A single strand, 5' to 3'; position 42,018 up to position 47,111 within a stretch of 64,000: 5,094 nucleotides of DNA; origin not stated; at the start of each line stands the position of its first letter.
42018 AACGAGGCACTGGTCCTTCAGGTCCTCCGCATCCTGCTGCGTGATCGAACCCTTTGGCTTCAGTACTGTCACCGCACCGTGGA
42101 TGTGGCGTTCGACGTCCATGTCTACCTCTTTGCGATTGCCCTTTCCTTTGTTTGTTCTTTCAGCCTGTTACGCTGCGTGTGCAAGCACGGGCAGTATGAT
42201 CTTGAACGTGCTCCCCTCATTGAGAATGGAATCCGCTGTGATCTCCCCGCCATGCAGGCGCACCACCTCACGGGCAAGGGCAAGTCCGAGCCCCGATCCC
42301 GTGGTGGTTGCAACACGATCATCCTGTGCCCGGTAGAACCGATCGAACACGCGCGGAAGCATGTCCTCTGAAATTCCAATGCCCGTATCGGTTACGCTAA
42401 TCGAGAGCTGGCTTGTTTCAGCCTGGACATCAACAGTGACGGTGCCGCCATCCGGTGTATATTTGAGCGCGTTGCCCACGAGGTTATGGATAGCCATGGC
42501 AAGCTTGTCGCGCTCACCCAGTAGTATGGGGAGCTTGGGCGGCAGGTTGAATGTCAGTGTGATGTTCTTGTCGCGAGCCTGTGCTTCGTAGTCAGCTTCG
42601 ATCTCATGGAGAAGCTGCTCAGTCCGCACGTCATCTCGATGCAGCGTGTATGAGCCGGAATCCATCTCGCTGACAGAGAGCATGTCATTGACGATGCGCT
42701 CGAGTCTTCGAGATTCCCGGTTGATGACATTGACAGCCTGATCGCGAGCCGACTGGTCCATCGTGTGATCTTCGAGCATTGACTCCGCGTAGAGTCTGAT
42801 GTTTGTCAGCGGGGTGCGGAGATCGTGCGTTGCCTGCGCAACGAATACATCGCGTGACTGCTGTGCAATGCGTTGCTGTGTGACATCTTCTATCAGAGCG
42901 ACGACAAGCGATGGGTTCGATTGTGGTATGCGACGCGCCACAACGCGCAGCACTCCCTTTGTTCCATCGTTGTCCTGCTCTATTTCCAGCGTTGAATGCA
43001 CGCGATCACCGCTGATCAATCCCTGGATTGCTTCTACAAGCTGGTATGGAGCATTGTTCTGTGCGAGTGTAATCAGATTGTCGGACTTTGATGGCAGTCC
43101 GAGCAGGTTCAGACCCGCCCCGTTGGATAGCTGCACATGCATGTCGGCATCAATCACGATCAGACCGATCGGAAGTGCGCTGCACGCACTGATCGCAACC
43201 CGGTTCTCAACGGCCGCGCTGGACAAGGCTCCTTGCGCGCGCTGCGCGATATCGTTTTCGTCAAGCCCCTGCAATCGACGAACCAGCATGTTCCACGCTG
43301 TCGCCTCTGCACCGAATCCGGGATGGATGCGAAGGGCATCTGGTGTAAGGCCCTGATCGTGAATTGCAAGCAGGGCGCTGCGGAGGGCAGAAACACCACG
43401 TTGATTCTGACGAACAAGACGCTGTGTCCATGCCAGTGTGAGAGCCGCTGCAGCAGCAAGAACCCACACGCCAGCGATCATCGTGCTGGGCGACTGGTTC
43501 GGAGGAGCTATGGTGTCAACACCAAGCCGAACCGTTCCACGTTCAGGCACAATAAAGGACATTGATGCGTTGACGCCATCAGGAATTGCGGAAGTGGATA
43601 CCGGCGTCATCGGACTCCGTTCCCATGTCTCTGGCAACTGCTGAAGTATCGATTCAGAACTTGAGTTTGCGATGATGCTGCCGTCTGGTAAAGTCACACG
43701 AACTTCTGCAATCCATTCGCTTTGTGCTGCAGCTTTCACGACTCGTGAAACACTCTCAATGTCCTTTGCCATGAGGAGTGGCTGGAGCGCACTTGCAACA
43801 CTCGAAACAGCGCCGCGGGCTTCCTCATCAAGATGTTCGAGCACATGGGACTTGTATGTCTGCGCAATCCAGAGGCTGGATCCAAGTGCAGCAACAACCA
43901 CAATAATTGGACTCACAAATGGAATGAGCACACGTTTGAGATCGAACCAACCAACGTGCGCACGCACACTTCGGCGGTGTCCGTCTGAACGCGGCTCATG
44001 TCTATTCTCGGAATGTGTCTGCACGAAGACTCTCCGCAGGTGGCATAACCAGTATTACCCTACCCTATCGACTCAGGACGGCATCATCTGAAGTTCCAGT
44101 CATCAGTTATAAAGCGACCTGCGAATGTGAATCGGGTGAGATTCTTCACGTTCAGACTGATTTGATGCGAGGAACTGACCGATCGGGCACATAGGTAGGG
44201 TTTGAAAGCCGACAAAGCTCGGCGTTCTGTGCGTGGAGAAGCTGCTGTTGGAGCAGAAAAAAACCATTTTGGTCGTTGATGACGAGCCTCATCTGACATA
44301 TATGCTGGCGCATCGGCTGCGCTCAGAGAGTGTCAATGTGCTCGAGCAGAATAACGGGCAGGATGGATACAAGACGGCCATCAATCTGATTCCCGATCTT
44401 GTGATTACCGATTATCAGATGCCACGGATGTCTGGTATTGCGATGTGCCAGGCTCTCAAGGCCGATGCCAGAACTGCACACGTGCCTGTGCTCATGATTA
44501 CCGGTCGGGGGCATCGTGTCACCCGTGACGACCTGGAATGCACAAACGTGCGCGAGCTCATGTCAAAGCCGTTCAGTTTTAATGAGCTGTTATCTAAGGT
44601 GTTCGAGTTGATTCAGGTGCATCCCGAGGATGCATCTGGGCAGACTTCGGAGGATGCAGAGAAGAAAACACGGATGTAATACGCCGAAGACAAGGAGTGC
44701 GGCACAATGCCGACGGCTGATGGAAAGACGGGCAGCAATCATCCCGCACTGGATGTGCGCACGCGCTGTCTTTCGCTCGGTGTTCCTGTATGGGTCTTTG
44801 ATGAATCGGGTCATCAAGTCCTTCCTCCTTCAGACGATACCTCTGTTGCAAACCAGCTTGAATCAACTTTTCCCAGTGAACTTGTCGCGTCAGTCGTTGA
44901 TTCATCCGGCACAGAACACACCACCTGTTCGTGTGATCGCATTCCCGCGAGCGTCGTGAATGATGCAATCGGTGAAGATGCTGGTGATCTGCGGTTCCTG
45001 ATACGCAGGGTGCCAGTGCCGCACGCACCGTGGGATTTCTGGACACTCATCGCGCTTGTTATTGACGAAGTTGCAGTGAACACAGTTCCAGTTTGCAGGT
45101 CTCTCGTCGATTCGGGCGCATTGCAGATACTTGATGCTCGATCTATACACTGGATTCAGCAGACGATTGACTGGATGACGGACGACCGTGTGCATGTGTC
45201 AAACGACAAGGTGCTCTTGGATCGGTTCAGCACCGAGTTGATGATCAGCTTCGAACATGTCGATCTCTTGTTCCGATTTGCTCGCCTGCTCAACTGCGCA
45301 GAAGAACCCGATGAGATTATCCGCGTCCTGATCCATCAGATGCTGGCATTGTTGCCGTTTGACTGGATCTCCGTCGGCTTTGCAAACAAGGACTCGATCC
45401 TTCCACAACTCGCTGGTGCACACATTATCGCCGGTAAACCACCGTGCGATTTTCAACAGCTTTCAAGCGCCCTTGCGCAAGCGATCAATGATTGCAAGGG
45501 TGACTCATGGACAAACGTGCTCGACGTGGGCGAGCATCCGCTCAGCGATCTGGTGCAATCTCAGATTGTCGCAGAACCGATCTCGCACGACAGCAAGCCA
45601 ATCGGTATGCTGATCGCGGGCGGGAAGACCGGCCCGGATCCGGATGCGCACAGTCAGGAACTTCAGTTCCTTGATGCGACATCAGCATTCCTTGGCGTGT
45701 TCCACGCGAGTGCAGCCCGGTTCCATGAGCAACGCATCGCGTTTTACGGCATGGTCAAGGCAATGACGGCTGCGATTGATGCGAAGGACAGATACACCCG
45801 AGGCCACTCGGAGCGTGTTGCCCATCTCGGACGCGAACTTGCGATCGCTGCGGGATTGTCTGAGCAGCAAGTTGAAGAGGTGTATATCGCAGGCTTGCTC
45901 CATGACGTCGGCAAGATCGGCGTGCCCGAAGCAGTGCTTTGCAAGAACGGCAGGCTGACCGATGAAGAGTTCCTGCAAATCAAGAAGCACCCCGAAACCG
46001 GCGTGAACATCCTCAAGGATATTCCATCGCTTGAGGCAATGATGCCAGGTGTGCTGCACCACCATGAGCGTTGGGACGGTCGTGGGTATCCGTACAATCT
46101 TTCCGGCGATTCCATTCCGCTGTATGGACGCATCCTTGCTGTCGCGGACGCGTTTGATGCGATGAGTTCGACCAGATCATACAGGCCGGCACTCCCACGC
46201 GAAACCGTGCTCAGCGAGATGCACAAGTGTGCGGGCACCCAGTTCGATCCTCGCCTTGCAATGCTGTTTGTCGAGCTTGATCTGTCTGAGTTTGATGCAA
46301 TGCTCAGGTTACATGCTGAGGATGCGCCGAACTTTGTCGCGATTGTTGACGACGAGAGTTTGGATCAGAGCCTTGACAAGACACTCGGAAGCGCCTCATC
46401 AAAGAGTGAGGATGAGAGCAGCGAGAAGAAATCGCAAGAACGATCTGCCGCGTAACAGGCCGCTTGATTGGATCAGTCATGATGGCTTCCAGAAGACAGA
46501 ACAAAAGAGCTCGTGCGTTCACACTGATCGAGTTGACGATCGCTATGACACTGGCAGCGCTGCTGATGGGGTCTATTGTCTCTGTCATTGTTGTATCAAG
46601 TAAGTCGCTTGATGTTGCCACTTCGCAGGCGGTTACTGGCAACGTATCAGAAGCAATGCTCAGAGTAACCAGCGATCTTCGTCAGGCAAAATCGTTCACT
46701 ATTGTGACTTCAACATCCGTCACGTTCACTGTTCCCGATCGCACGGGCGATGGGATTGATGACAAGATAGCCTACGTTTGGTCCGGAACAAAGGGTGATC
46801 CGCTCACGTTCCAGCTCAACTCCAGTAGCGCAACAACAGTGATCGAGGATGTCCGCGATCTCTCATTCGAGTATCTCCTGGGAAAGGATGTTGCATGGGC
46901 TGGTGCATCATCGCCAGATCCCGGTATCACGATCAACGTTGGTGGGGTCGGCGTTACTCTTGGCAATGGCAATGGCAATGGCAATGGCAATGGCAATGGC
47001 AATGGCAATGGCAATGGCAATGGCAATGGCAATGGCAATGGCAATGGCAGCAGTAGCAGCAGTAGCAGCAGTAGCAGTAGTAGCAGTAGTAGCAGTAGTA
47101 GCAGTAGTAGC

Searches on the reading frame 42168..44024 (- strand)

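Call 6: search_protein_families(library=pfam, proteins=[window:42168-44024:-], max_evalue=0.1)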
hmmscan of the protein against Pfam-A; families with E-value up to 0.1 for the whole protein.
window:42168-44024:- (618 aa): 7 families
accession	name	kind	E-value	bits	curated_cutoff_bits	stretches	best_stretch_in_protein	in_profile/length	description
PF02518.31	HATPase_c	-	5.8e-29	101.2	26.4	1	504-613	2-109/111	Histidine kinase-, DNA gyrase B-, and HSP90-like ATPase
PF00512.31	HisKA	-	2.7e-16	59.8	26.9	1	391-457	2-66/66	His Kinase A (phospho-acceptor) domain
PF16448.10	LapD_MoxY_N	-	0.0018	18.6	25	1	56-132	7-83/124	LapD/MoxY periplasmic domain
PF12860.13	PAS_7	-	0.0021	18.6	27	0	284-314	4-34/115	PAS fold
PF13589.12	HATPase_c_3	-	0.003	18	25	1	509-584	4-80/137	Histidine kinase-, DNA gyrase B-, and HSP90-like ATPase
PF08448.16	PAS_4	-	0.0056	17.3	23.1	1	283-385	3-109/110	PAS fold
PF13581.12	HATPase_c_2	-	0.021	15.3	27.4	1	506-588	30-109/127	Histidine kinase-like ATPase domain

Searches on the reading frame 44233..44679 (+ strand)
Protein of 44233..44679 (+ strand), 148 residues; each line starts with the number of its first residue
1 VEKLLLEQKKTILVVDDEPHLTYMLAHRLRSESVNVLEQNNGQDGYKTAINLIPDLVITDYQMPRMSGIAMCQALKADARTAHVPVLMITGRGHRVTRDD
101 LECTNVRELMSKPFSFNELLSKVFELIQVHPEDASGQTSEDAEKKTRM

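Call 6: search_protein_families(library=pfam, proteins=[window:44233-44679:+], max_evalue=0.1)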
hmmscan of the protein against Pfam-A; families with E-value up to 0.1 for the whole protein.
window:44233-44679:+ (148 aa): 1 family
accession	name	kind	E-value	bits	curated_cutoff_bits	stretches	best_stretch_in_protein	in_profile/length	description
PF00072.30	Response_reg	-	7.7e-20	71.6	30.2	1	12-123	1-110/111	Response regulator receiver domain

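Call 50: find_encoding_contigs(protein=window:44233-44679:+, flank=6000, max_places=10)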
Protein window:44233-44679:+ (148 aa): no gene with exactly this product is on record in the collection.

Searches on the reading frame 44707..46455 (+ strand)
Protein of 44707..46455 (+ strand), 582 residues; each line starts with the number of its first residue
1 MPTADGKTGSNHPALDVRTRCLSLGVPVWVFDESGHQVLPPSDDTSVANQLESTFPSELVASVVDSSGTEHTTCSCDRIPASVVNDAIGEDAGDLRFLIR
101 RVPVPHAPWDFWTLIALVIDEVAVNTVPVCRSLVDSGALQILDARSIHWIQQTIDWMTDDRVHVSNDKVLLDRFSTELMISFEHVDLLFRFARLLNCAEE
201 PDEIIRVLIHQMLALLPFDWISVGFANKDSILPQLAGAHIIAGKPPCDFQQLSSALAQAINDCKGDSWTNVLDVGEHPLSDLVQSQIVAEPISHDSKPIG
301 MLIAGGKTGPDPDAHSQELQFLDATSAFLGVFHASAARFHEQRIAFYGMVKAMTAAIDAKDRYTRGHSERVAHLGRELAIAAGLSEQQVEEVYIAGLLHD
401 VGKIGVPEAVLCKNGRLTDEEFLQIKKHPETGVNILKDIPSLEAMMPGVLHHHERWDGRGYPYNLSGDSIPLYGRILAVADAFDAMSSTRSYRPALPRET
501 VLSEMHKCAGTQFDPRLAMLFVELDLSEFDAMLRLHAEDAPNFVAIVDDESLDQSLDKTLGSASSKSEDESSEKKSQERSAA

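Call 6: search_protein_families(library=pfam, proteins=[window:44707-46455:+], max_evalue=0.1)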
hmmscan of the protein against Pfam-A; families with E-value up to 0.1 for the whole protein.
window:44707-46455:+ (582 aa): 3 families
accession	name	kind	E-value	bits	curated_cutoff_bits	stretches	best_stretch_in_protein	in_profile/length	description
PF13487.12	HD_5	-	2.3e-39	135.3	27.2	1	353-517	3-170/170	HD domain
PF01966.28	HD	-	1.5e-21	77.2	22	1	366-486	3-116/116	HD domain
PF08668.18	HDOD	-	1.1e-05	25.4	22.9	1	364-405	95-134/196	HDOD domain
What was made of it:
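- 44233..46455 (+): Response regulator (44233..44679) and HD-GYP phosphodiesterase (44707..46455). They lie directly upstream, on the same strand and tightly spaced, so they are probably in one operon with the pilin genes. Call 6.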

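Call 58: find_encoding_contigs(protein=window:44707-46455:+, flank=900, max_places=10)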
Protein window:44707-46455:+ (582 aa): 2 contigs read that carry it; 2 places shown.
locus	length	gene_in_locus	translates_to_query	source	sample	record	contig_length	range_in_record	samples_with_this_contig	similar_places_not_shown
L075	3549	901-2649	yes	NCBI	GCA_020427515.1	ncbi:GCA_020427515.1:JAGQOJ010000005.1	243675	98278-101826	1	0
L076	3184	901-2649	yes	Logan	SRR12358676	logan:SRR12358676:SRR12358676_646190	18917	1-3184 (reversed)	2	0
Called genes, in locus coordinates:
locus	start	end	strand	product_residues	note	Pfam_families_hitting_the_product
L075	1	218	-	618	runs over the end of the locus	PF00512:HisKA, PF02518:HATPase_c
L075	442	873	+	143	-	PF00072:Response_reg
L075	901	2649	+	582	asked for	PF08668:HDOD (weak), PF01966:HD, PF13487:HD_5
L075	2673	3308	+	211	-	-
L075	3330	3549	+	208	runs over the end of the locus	-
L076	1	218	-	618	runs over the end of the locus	PF00512:HisKA, PF02518:HATPase_c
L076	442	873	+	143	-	PF00072:Response_reg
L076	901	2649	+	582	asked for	PF08668:HDOD (weak), PF01966:HD, PF13487:HD_5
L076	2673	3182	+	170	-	?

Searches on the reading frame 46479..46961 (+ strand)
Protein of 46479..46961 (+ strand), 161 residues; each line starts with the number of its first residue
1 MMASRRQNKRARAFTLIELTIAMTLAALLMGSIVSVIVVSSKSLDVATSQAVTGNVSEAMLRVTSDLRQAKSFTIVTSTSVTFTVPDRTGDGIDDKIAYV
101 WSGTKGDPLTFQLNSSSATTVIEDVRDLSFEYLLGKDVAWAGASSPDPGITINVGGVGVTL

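Call 27: search_protein_representatives(protein=window:46479-46961:+)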
Query: 161 residues. Proteins with E-value up to 0.001 (for the whole library): 1960; up to 1e-10: 1146; up to 1e-30: 1. The best 150 are listed.
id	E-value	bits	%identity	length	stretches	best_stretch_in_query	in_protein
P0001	2.9e-57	208.9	67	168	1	12-157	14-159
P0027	2.3e-29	118.6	46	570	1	9-146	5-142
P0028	4.4e-28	114.4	45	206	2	11-121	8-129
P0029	3.0e-27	111.7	43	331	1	5-134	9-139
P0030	4.4e-26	107.9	46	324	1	11-139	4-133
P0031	4.2e-25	104.7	42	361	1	8-133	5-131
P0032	1.1e-24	103.3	43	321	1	4-133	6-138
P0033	1.7e-24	102.7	44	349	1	9-133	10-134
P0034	2.6e-24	102.2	39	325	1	6-137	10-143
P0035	2.8e-24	102.1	44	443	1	5-134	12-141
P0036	7.4e-24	100.7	39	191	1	8-142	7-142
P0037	3.5e-23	98.5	43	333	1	19-139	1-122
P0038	3.5e-23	98.5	44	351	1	10-134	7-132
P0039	5.6e-23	97.8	39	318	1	9-137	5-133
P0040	6.7e-23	97.6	41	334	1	6-134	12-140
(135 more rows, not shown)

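Call 29: find_related_loci(query=window:46479-46961:+, collection=genome_contigs, flank=6000)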
Query window:46479-46961:+ (161 aa) in genome_contigs; peptide patterns used: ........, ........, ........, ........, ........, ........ (x = any residue, [..] = any of these).
118 stretches matched a pattern, but none encodes a relative of the query by tblastn (E <= 1e-3).

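Call 30: find_related_loci(query=window:46479-46961:+, collection=metagenome_contigs, flank=6000)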
Query window:46479-46961:+ (161 aa) in metagenome_contigs; peptide patterns used: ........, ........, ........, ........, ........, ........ (x = any residue, [..] = any of these).
206 stretches matched a pattern, but none encodes a relative of the query by tblastn (E <= 1e-3).
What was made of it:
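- Tried and rejected: Scans of genome_contigs and metagenome_contigs with the single protein found nothing (calls 29, 30).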

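Call 38: find_related_loci(query=A3, collection=genome_contigs, flank=6000)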
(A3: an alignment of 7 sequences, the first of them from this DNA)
Query A3 (140 aa) in genome_contigs; peptide patterns used: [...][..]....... (x = any residue, [..] = any of these).
95 stretches matched a pattern; 62 encode a relative of the query (tblastn E <= 1e-3); 62 distinct loci.
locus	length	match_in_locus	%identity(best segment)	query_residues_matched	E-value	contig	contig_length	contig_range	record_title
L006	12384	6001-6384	44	5-130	2e-29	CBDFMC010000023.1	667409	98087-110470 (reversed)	MAG: Lacipirellulaceae bacterium isolate 7bdb5749-28db-4f92-8ec0-3e946746f087 genome assembly, contig: contig_23, whole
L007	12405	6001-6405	39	4-136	1e-29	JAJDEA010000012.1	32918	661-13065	MAG: Phycisphaerae bacterium isolate OFTM303 OFTM303_11, whole genome shotgun sequence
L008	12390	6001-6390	43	6-134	8e-30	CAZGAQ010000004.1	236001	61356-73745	MAG TPA_asm: uncultured Planctomycetales bacterium isolate binchicken_co117_435 genome assembly, contig: NODE_34_length_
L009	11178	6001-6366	43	13-133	9e-28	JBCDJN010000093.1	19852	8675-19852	MAG: Planctomycetota bacterium isolate P01_H01_bin.36 k141_1504799_length_19852_cov_15.0000, whole genome shotgun sequen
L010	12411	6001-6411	42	1-133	4e-27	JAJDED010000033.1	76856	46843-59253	MAG: Planctomycetota bacterium isolate OFTM151 OFTM151_32, whole genome shotgun sequence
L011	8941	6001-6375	44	9-133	3e-27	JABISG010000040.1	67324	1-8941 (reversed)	MAG: Planctomycetaceae bacterium isolate SI072_bin183 k141_1896327, whole genome shotgun sequence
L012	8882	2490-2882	44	4-133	5e-27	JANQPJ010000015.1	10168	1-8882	MAG: Pirellulales bacterium isolate IP29b_bin.16 k99_1247377, whole genome shotgun sequence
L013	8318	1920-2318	39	1-132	6e-27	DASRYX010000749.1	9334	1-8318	MAG TPA_asm: Planctomycetaceae bacterium isolate SMAG_U13665 k141_1197026, whole genome shotgun sequence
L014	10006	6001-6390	42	4-132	2e-27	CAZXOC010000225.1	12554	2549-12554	MAG TPA_asm: uncultured Planctomycetaceae bacterium isolate SRP068000_co1_356 genome assembly, contig: NODE_8789_length_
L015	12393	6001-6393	38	1-132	1e-26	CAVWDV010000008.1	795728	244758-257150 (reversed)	MAG: Lacipirellulaceae bacterium isolate MFD03804.bin.2.202 genome assembly, contig: contig_8376, whole genome shotgun s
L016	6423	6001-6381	43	9-133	2e-26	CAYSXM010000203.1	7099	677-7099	MAG TPA_asm: uncultured Pirellulales bacterium isolate SRP173033_co1_247 genome assembly, contig: NODE_27559_length_7099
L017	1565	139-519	39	8-133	2e-26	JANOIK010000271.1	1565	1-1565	MAG: Planctomycetota bacterium isolate SOY_63_metabat_244 SOY_63_k141_5490228, whole genome shotgun sequence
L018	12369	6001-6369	41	11-133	2e-26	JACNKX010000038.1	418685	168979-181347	MAG: Planctomycetota bacterium isolate NIOZ-UU7 NIOZ-UU_NODE_1_length_418685_cov_11.5635, whole genome shotgun sequence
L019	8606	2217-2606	40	1-126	7e-26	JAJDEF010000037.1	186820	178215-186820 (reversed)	MAG: Planctomycetota bacterium isolate OFTM39 OFTM39_36, whole genome shotgun sequence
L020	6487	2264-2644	39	8-134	3e-25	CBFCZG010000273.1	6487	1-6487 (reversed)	MAG TPA_asm: uncultured Phycisphaerae bacterium isolate SRR6194934_binner13_Refined_19 genome assembly, contig: ERZ78139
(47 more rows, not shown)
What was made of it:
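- Closest known: GspJ / XcpW / EpsJ minor pseudopilins of the type II secretion tip complex. Different: The gene order here is J-I-K. The family is specific to Planctomycetota among all genome hits (call 38).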

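Call 86: search_solved_structures(query=A3, max_evalue=1)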
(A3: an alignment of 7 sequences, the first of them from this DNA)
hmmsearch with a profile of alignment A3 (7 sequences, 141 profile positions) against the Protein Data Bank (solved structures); distinct sequences matched with E-value up to 1: 8.
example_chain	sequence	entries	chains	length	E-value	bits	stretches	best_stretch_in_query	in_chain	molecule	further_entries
9laa_A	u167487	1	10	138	0.022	17.6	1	6-84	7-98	Type IV pilin protein PilA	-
9egp_A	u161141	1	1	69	0.036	16.9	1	10-50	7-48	Geopilin domain 1 protein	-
7tgg_A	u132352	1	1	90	0.071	15.9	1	10-34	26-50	Geopilin domain 1 protein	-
6xxe_A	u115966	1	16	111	0.18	14.6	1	14-66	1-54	Uncharacterized protein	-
8uhf_A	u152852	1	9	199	0.18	14.6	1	14-57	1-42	Toxin co-regulated pilin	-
6eff_A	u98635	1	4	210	0.19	14.6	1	56-95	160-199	NCTC10712 Siglec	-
9lab_B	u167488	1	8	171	0.41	13.4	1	11-34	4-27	MSHA major pilin subunit MshA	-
8qqj_J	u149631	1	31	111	0.96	12.2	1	14-66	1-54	Type IV narrow pilus major component PilA5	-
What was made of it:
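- Tried and rejected: It matched only pilin N-terminal helices, and weakly (call 86).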
